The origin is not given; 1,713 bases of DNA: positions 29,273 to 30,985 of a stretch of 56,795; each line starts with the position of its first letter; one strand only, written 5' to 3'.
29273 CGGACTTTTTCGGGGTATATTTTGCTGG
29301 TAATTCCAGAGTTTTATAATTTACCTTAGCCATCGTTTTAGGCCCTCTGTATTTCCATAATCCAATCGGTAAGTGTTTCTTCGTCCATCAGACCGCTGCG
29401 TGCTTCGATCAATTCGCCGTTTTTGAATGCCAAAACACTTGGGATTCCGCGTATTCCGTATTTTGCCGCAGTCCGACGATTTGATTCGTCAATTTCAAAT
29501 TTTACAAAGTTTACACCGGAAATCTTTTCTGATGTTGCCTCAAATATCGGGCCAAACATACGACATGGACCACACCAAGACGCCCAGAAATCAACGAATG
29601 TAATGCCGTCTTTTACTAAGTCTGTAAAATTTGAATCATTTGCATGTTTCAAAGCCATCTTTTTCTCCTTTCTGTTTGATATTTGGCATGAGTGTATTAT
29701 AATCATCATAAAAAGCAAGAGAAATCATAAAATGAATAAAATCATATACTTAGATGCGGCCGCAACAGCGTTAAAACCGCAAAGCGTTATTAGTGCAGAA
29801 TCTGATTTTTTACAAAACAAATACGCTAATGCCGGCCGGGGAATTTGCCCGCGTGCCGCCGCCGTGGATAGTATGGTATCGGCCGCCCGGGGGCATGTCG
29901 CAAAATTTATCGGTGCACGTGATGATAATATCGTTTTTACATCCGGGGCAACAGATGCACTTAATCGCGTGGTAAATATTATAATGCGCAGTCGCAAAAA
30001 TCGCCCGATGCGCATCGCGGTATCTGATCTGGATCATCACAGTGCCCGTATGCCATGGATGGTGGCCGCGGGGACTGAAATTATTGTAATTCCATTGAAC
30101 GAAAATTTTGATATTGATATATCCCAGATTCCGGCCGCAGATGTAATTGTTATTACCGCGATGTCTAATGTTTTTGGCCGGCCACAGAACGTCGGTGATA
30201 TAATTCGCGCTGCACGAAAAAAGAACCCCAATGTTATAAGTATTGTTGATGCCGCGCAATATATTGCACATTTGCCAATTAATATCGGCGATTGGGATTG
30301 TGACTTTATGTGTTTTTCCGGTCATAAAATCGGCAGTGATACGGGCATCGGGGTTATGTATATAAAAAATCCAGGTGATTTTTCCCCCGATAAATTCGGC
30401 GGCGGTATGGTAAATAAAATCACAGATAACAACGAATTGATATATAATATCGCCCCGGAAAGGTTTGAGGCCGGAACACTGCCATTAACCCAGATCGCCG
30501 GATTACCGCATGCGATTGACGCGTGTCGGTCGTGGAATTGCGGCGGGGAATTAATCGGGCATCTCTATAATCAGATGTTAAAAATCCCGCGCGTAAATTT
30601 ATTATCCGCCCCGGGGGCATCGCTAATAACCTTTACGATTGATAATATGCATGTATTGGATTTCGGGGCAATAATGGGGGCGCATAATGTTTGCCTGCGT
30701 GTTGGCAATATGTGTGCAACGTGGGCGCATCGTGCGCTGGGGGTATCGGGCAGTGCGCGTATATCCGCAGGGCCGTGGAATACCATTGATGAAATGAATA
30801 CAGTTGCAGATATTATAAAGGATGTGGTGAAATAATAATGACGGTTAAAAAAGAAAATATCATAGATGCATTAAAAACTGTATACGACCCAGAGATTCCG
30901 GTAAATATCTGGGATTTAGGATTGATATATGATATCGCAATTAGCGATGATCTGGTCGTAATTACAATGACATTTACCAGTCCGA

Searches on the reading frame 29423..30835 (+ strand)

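Call 52: search_protein_families(library=pfam, proteins=[window:29423-30835:+], max_evalue=0.00001)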
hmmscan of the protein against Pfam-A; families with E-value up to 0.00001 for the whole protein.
window:29423-30835:+ (470 aa): 1 family
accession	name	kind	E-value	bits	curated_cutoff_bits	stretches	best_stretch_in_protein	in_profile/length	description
PF00266.25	Aminotran_5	-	5.9e-78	262.9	21.5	1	108-459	1-369/371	Aminotransferase class-V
